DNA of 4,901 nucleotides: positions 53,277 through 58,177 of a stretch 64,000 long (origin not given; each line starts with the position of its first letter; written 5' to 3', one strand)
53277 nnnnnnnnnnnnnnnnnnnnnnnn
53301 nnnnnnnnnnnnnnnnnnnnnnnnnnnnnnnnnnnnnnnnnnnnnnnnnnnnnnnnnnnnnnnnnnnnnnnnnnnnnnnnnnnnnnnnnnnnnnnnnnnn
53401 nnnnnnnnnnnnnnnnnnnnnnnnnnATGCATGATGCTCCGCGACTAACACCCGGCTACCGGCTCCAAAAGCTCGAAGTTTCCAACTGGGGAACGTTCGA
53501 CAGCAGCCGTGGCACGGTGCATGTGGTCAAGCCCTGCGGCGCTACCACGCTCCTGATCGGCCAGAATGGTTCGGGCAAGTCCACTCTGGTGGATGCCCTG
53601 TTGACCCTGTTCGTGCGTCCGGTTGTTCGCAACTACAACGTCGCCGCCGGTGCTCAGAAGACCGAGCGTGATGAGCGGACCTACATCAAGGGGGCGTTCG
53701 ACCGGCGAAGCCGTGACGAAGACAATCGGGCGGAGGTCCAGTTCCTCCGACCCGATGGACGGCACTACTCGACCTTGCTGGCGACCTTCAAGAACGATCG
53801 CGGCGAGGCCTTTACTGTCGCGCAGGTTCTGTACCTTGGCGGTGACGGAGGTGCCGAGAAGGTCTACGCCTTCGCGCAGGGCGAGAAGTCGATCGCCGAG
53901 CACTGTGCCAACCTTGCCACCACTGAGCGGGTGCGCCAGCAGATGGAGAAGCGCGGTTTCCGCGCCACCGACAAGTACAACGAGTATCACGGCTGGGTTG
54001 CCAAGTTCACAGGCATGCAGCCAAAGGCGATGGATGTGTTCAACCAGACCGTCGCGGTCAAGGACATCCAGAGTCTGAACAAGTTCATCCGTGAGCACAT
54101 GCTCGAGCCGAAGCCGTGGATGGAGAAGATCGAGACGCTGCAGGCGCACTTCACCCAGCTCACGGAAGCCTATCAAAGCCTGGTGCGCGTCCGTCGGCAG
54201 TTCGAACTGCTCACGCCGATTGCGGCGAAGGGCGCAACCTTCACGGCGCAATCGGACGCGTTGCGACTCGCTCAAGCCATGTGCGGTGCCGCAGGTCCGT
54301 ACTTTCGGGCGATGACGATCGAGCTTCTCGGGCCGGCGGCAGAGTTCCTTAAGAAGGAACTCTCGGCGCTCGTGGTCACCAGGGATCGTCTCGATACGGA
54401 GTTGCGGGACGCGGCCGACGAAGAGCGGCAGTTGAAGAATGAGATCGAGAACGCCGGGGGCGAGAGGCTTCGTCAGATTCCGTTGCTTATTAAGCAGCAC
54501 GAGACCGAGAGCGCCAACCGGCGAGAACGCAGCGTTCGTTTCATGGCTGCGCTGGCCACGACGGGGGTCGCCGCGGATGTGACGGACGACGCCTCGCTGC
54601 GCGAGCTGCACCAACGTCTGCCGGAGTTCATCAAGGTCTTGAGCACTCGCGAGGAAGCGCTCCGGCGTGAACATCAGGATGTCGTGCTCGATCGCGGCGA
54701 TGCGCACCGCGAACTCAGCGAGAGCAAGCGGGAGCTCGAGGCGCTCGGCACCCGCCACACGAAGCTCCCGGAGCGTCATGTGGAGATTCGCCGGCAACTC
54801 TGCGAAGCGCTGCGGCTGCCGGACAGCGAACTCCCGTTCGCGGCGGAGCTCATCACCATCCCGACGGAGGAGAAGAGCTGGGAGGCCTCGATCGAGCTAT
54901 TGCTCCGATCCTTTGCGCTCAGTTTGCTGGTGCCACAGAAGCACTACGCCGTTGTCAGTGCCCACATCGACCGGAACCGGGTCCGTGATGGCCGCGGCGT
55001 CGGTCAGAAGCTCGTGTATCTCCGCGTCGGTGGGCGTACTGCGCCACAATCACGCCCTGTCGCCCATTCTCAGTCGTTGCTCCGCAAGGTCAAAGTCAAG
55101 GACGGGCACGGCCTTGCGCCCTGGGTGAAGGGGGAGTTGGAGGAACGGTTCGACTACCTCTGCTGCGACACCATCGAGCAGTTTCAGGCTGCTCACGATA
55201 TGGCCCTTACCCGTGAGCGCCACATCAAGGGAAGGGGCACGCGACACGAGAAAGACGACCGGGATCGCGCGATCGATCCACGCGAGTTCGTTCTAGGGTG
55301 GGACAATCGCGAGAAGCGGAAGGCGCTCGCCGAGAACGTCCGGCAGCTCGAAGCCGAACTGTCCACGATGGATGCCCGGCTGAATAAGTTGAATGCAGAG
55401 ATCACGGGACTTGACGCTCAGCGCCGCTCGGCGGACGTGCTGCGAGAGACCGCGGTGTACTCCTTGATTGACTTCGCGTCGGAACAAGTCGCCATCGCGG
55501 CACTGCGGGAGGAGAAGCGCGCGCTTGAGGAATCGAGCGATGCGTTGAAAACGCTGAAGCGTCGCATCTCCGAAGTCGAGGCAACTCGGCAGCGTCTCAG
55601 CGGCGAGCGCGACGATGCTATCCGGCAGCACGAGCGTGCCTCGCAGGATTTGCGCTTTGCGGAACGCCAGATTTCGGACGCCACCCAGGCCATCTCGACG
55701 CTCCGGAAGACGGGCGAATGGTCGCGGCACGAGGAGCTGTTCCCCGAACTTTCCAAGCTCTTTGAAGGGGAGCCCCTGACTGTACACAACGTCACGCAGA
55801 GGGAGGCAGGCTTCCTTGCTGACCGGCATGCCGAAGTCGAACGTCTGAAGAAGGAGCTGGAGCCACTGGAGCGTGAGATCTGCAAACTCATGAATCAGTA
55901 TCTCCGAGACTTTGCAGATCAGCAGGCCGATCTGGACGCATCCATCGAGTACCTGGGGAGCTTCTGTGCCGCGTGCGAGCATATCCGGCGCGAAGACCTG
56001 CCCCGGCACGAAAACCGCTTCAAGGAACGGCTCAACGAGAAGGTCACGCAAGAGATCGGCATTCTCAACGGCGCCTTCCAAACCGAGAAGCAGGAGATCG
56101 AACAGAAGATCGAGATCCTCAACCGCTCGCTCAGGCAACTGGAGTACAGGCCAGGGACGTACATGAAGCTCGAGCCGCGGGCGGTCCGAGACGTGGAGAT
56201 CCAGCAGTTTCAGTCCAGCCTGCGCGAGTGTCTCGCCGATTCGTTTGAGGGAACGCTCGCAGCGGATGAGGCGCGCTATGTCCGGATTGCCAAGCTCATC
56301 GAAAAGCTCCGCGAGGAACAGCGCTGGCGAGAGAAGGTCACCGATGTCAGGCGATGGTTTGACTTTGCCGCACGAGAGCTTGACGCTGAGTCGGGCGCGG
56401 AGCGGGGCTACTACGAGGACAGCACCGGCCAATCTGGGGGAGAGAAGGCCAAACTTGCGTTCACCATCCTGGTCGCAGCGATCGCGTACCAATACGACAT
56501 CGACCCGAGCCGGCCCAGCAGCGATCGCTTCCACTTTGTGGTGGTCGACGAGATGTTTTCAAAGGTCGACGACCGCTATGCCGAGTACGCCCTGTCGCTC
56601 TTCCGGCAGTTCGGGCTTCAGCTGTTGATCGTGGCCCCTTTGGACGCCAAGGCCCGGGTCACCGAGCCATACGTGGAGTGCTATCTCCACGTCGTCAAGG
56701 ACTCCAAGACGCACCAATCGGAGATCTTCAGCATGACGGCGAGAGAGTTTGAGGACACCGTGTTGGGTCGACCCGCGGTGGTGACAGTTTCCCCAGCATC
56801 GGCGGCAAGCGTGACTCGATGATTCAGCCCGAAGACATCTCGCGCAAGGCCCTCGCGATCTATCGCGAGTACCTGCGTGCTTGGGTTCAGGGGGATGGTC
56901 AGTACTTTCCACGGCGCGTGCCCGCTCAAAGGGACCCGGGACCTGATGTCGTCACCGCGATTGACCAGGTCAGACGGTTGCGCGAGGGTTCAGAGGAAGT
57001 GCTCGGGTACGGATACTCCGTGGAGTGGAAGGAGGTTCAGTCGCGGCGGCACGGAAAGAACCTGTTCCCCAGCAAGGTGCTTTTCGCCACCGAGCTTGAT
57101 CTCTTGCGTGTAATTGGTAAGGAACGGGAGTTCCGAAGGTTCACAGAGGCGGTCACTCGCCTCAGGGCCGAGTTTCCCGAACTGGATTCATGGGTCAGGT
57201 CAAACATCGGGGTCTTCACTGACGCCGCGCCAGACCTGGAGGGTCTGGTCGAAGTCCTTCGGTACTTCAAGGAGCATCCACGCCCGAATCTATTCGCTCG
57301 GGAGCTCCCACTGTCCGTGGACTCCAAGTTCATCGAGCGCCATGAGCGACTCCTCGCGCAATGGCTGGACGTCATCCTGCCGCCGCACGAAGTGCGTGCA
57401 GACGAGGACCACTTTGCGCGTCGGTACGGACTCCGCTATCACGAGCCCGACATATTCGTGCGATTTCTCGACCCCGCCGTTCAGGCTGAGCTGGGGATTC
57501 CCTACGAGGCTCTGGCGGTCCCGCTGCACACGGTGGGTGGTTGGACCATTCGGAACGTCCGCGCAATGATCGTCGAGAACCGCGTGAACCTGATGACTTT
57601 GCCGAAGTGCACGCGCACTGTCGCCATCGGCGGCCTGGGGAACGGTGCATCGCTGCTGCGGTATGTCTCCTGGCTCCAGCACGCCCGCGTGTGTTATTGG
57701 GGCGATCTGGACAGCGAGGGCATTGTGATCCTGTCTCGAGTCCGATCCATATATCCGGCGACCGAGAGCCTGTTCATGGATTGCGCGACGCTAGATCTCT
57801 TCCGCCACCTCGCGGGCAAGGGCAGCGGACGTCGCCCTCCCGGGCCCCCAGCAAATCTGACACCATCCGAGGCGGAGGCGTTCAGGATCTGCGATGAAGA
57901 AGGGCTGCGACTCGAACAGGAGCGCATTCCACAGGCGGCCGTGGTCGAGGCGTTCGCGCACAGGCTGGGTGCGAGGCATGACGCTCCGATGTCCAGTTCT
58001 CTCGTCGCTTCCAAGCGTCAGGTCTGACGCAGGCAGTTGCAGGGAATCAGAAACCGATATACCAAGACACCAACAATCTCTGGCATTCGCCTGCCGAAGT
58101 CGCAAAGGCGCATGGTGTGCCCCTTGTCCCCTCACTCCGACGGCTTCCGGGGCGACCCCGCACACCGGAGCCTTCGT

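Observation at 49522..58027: Complete Wadjet (jetABCD) operon divergently coupled to a large Fic protein in a low-GC island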

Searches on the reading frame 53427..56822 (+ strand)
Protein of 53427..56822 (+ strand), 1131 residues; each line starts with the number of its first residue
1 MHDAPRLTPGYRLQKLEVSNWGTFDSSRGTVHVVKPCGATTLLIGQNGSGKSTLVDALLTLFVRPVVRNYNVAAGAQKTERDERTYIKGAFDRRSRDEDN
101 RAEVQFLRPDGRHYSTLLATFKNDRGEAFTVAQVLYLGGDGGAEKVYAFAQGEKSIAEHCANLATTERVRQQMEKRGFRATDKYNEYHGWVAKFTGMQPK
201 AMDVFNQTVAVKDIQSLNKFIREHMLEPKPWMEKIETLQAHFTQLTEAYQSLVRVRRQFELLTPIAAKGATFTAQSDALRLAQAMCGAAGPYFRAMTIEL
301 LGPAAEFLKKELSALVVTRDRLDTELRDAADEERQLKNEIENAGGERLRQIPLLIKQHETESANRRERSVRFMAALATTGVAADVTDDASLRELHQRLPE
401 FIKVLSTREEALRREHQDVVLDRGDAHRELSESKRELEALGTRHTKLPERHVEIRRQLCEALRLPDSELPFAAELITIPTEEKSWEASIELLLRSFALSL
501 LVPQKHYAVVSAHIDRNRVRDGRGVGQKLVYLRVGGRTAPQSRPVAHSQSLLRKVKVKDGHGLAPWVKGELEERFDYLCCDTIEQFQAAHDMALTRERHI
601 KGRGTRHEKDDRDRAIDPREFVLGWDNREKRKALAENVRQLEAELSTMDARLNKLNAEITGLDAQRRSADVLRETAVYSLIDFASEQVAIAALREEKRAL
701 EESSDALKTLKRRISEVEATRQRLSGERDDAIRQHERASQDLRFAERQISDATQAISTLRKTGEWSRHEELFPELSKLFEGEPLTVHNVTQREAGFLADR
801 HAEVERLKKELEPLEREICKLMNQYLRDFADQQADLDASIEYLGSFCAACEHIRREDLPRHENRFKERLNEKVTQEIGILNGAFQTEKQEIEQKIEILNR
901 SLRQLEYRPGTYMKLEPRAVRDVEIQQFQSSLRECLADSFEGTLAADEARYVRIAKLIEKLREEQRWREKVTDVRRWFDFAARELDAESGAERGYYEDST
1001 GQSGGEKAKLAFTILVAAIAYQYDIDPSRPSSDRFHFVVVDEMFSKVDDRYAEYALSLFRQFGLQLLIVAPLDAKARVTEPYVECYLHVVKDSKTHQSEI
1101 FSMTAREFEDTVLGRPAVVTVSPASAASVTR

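Call 3: search_protein_families(library=pfam, proteins=[window:53427-56822:+])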
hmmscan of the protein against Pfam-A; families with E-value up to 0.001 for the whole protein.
window:53427-56822:+ (1131 aa): 7 families
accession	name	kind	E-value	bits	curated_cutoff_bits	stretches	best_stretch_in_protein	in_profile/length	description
PF13558.12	SbcC_Walker_B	-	2.1e-20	73.2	27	1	970-1061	2-90/90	SbcC/RAD50-like, Walker B motif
PF13555.12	AAA_29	-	6.2e-17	61.5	27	1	13-76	1-60/61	P-loop containing region of AAA domain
PF02463.25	SMC_N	-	3.4e-07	30.3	40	1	14-60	3-46/220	RecF/RecN/SMC N terminal domain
PF13476.12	AAA_23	-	3.6e-06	28.2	27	1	15-256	1-170/201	AAA domain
PF00005.33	ABC_tran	-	1.7e-05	25.9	25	0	37-61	10-34/137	ABC transporter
PF13304.12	AAA_21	-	2.5e-05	24.9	27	1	41-81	2-43/304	AAA domain, putative AbiEii toxin, Type IV TA system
PF13175.12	AAA_15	-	0.00013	22.2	32.1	1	13-65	3-50/374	AAA ATPase domain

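Call 4: search_protein_families(library=padloc, proteins=[window:53427-56822:+])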
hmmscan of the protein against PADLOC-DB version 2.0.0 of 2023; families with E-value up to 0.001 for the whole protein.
window:53427-56822:+ (1131 aa): 35 families (the best 25 are shown)
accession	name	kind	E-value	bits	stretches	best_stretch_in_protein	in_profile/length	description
PDLC00512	JetC1|JetC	-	0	1049.4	1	8-1110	15-1115/1123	DUF3584 domain; MukB-like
PDLC00518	JetC1|JetC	-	9.4e-213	707.2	1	11-1107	16-1101/1112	DUF3584 domain; MukB-like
PDLC00511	JetC1|JetC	-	9e-126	419.3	1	10-1073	15-1057/1108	DUF3584 domain; MukB-like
PDLC00517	JetC1|JetC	-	1.5e-116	389.1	1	11-1104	20-1112/1119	DUF3584 domain; MukB-like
PDLC00514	JetC1|JetC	-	8.2e-98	326.6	1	10-1097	7-1087/1117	DUF3584 domain; MukB-like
PDLC00519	JetC1|JetC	-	3.5e-56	189.1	3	12-356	3-338/1097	DUF3584 domain; MukB-like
PDLC00509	JetC1|JetC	-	1.6e-48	163.6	1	12-1104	14-1136/1158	DUF3584 domain; MukB-like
PDLC00505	JetC1|JetC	-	4.7e-23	79.3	2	15-912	11-889/1118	DUF3584 domain; MukB-like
PDLC00504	JetC1|JetC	-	5.8e-21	72.3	1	614-1102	615-1115/1144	DUF3584 domain; MukB-like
PDLC00513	JetC1|JetC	-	4.6e-20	69.3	2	327-1103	359-1105/1140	DUF3584 domain; MukB-like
PDLC00503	JetC1|JetC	-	2.6e-16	56.9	2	313-1101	343-1114/1146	DUF3584 domain; MukB-like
PDLC00507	JetC1|JetC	-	2.7e-15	53.8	1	13-72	3-58/1215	DUF3584 domain; MukB-like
PDLC04135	mad3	-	3.5e-12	44.6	1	12-246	1-234/374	mads_3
PDLC00506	JetC1|JetC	-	4.1e-09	33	1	600-1080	619-1097/1149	DUF3584 domain; MukB-like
PDLC00510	JetC1|JetC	-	5.2e-08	29.2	1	42-258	21-237/1093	DUF3584 domain; MukB-like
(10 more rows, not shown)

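Call 84: search_protein_families(library=ncbifam, proteins=[window:53427-56822:+], max_evalue=0.00001)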
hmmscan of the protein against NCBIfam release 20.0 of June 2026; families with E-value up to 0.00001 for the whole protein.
window:53427-56822:+ (1131 aa): 2 families
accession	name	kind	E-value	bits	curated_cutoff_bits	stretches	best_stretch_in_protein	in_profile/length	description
TIGR02680.1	TIGR02680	hypoth_equivalog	7e-09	34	462.85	1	970-1068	1219-1314/1356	TIGR02680 family protein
NF041034.1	Rad50_Sulf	equivalog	1.7e-06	26.2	1000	0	695-970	444-698/872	DNA double-strand break repair ATPase Rad50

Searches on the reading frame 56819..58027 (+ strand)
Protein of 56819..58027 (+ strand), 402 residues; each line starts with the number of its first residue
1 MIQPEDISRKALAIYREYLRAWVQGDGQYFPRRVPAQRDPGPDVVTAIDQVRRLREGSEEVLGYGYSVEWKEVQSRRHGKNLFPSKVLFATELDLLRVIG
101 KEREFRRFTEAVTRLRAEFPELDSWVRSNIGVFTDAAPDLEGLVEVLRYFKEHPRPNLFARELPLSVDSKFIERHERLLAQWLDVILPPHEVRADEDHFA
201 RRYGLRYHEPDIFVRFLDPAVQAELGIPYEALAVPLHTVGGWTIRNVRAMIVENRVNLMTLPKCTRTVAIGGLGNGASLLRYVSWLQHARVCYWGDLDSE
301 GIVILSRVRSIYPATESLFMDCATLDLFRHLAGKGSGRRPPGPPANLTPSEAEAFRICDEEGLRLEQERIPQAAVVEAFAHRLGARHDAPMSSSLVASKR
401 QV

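Call 3: search_protein_families(library=pfam, proteins=[window:56819-58027:+])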
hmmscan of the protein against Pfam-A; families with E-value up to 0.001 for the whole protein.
window:56819-58027:+ (402 aa): 2 families
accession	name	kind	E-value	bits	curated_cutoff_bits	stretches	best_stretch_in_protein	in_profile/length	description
PF11795.13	DUF3322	-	1.1e-35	123.8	22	1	4-184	1-190/190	Uncharacterized protein conserved in bacteria N-term (DUF3322)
PF09983.15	JetD_C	-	8.7e-32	110.3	22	1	204-377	1-177/179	Wadjet protein JetD, C-terminal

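Call 4: search_protein_families(library=padloc, proteins=[window:56819-58027:+])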
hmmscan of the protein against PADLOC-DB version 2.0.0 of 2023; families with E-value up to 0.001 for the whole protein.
window:56819-58027:+ (402 aa): 8 families
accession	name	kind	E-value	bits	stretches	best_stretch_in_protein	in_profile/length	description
PDLC00522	JetD1|JetD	-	4.1e-116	386.2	1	1-381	1-378/382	DUF2220; DUF3322; DUF2399 domain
PDLC00530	JetD1|JetD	-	1e-90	302.9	1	1-383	5-387/391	DUF2220; DUF3322; DUF2399 domain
PDLC00523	JetD1|JetD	-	9.3e-36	121.7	1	31-380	40-391/398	DUF2220; DUF3322; DUF2399 domain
PDLC00520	JetD1|JetD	-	6.5e-27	92.5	1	17-380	19-383/398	DUF2220; DUF3322; DUF2399 domain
PDLC00532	JetD1|JetD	-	7.9e-25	85.4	1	166-380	168-376/383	DUF2220; DUF3322; DUF2399 domain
PDLC00533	JetD1|JetD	-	3.4e-06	24.3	1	286-334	314-365/409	DUF2220; DUF3322; DUF2399 domain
PDLC00591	JetD3|JetD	-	0.00011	19.7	1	287-315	250-278/350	DUF2239; DUF2220 domain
PDLC00592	JetD3|JetD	-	0.00024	18.5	1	287-313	240-266/346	DUF2239; DUF2220 domain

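Call 84: search_protein_families(library=ncbifam, proteins=[window:56819-58027:+], max_evalue=0.00001)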
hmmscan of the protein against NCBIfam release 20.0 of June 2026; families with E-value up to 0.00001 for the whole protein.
window:56819-58027:+ (402 aa): 0 families
